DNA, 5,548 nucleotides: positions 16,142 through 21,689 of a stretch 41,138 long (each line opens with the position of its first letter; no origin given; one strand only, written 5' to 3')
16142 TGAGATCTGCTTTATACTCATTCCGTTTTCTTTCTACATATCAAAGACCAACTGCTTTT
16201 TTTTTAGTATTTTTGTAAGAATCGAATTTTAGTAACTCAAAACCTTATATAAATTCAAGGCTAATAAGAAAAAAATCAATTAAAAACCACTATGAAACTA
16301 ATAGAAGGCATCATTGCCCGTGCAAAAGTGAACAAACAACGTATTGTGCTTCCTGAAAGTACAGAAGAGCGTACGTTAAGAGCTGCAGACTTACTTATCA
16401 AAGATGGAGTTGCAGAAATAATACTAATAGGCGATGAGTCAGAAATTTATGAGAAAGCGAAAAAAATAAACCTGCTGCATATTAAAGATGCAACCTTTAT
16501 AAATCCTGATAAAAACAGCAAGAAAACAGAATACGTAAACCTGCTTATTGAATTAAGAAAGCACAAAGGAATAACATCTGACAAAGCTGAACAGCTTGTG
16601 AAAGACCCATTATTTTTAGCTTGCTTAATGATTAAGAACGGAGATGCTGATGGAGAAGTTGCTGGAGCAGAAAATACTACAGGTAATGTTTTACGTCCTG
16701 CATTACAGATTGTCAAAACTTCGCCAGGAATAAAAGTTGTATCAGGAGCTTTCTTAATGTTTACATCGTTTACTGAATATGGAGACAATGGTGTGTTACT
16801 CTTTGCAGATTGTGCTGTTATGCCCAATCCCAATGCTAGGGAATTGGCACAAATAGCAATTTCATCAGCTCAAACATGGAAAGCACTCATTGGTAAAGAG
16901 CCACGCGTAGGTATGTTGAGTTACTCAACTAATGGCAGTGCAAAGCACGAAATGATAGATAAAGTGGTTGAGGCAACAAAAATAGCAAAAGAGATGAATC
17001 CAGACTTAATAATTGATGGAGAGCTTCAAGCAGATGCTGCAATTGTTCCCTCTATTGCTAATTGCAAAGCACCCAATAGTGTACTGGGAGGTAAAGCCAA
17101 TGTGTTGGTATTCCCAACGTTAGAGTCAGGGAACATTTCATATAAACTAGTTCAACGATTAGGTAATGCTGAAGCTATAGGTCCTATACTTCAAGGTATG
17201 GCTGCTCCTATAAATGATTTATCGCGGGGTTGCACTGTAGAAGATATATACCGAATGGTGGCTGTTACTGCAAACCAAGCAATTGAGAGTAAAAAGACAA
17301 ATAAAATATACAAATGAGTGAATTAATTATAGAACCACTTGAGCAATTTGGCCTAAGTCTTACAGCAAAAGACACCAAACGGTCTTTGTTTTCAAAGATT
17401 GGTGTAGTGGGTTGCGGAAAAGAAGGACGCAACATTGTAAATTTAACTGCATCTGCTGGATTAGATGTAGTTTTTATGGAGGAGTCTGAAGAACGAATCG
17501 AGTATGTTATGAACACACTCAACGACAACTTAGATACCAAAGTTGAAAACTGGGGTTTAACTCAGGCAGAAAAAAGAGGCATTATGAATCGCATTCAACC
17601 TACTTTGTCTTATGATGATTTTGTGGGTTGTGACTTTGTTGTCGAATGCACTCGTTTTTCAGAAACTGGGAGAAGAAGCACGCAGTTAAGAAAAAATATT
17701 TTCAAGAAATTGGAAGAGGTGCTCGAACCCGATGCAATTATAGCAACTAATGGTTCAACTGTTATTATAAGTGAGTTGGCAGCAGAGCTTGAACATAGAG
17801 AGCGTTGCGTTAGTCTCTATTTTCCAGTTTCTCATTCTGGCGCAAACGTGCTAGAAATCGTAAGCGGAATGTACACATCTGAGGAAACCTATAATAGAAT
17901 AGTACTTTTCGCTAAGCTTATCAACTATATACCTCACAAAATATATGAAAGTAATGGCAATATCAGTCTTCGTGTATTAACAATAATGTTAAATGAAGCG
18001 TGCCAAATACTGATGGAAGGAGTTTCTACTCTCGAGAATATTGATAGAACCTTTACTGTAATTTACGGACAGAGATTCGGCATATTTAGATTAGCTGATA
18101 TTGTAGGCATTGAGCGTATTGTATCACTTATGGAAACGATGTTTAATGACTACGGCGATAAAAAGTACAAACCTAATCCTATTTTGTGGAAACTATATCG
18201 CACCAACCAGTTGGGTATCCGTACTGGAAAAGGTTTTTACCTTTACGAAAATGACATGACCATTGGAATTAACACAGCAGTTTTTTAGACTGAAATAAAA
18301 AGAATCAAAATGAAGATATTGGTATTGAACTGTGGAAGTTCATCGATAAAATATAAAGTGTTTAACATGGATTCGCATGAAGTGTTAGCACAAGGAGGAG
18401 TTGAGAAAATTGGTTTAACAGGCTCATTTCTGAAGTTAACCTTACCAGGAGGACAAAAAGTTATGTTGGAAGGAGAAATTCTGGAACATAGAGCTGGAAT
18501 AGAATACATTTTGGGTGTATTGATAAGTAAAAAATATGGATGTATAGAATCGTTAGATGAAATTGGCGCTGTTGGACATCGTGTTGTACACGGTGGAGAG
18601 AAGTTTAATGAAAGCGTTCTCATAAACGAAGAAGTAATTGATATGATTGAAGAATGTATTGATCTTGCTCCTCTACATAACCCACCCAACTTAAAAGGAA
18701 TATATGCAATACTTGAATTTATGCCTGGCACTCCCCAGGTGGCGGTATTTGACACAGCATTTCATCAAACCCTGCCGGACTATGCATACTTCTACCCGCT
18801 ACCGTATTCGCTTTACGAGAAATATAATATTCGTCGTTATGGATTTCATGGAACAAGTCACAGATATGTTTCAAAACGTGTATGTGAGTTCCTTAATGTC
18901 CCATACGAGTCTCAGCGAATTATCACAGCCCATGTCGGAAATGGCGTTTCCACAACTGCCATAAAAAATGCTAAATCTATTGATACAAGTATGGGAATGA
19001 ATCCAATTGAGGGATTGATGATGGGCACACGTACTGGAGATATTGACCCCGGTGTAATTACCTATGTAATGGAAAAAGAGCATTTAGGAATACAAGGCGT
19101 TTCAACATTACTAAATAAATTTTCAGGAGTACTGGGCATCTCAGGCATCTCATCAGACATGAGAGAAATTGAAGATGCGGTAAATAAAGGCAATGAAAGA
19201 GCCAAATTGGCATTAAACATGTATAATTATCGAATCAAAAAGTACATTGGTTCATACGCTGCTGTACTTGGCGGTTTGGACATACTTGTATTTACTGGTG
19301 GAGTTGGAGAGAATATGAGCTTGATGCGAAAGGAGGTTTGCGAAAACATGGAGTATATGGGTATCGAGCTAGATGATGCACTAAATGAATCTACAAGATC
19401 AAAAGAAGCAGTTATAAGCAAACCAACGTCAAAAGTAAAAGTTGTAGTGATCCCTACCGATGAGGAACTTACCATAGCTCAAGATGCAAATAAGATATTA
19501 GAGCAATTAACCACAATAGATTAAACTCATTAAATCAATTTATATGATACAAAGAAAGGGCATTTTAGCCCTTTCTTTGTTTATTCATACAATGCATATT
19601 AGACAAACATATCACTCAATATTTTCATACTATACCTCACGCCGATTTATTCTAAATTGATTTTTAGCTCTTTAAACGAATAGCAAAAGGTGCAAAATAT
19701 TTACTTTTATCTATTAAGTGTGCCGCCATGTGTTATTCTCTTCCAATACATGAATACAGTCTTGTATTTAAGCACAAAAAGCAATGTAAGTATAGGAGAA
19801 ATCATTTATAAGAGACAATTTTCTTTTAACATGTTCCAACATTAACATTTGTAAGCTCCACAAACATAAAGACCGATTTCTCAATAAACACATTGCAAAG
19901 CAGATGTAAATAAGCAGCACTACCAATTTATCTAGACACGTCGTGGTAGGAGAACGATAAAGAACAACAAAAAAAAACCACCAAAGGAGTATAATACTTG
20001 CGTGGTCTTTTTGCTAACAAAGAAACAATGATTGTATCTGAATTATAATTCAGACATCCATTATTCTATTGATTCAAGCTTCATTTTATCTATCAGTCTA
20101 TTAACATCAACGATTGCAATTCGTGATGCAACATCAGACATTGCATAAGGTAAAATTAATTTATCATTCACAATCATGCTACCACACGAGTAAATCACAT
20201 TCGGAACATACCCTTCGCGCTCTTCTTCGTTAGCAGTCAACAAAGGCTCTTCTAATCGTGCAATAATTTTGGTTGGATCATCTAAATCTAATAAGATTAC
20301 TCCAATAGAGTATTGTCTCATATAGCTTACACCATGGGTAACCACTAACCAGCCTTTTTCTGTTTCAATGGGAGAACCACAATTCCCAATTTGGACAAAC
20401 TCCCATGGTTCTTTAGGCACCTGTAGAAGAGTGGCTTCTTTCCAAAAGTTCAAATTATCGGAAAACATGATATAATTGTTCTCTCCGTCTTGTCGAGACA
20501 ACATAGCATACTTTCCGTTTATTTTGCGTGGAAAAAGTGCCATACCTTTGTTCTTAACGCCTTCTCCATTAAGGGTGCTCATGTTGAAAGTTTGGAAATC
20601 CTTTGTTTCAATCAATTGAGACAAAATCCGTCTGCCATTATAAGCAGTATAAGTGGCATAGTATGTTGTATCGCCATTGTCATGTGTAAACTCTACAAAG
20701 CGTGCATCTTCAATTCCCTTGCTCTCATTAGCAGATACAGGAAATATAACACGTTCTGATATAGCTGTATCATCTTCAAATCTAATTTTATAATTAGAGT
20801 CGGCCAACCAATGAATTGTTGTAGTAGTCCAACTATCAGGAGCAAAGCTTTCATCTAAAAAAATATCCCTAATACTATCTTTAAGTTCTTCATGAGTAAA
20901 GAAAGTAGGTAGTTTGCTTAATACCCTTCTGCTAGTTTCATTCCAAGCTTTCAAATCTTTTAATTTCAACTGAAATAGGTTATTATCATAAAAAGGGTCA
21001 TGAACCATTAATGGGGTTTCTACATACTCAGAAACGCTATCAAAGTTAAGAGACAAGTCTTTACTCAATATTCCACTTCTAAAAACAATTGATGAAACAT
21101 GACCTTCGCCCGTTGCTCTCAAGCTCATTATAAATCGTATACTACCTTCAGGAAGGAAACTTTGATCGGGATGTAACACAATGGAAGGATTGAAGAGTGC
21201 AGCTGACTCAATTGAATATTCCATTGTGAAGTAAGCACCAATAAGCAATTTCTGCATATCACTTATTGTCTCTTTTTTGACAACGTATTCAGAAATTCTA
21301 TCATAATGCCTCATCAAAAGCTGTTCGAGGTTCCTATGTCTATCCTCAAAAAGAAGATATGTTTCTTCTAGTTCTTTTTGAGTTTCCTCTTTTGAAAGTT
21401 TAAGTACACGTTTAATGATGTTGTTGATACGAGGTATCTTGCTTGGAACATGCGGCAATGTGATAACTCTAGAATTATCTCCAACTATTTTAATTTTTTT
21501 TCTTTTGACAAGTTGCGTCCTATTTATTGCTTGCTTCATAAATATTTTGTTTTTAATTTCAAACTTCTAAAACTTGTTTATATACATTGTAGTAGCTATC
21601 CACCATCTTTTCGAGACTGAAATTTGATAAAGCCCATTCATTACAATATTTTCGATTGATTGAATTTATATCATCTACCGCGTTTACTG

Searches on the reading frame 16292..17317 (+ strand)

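Call 57: search_protein_families(library=pfam, proteins=[window:16292-17317:+], max_evalue=0.00001)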
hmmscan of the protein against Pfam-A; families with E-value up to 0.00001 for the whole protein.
window:16292-17317:+ (341 aa): 1 family
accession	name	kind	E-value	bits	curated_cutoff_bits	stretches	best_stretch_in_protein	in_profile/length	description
PF01515.24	PTA_PTB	-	2.9e-124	415.1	24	1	3-327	2-319/319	Phosphate acetyl/butaryl transferase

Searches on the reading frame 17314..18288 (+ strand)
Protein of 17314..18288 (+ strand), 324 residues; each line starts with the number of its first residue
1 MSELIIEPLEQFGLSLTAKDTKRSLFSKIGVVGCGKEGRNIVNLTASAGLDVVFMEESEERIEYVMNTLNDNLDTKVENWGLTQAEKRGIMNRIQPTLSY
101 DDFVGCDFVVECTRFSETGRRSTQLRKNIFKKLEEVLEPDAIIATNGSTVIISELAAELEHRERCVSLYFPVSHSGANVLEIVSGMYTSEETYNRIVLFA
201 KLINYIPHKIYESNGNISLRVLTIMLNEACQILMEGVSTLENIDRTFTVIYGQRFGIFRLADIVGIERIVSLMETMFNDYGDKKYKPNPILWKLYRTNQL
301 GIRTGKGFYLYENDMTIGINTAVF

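Call 57: search_protein_families(library=pfam, proteins=[window:17314-18288:+], max_evalue=0.00001)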
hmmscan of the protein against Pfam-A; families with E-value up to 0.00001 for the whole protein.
window:17314-18288:+ (324 aa): 2 families
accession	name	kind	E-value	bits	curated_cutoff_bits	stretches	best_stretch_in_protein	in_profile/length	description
PF02737.24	3HCDH_N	-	2.2e-32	112.9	22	1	28-205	1-172/180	3-hydroxyacyl-CoA dehydrogenase, NAD binding domain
PF00725.27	3HCDH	-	1.6e-20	73.8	22.1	1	217-311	3-97/97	3-hydroxyacyl-CoA dehydrogenase, C-terminal domain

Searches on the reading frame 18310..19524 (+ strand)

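Call 57: search_protein_families(library=pfam, proteins=[window:18310-19524:+], max_evalue=0.00001)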
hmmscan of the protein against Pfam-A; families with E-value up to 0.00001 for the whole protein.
window:18310-19524:+ (404 aa): 1 family
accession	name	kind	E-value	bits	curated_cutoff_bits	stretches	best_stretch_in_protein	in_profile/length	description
PF00871.23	Acetate_kinase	-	3.4e-156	520.3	22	1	2-391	1-392/392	Acetokinase family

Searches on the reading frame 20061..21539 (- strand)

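Call 57: search_protein_families(library=pfam, proteins=[window:20061-21539:-], max_evalue=0.00001)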
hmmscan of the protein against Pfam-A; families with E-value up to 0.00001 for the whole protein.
window:20061-21539:- (492 aa): 1 family
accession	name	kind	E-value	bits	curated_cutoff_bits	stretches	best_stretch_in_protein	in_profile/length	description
PF04041.19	Glyco_hydro_130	-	3.7e-34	118.6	26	1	258-487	81-319/320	beta-1,4-mannooligosaccharide phosphorylase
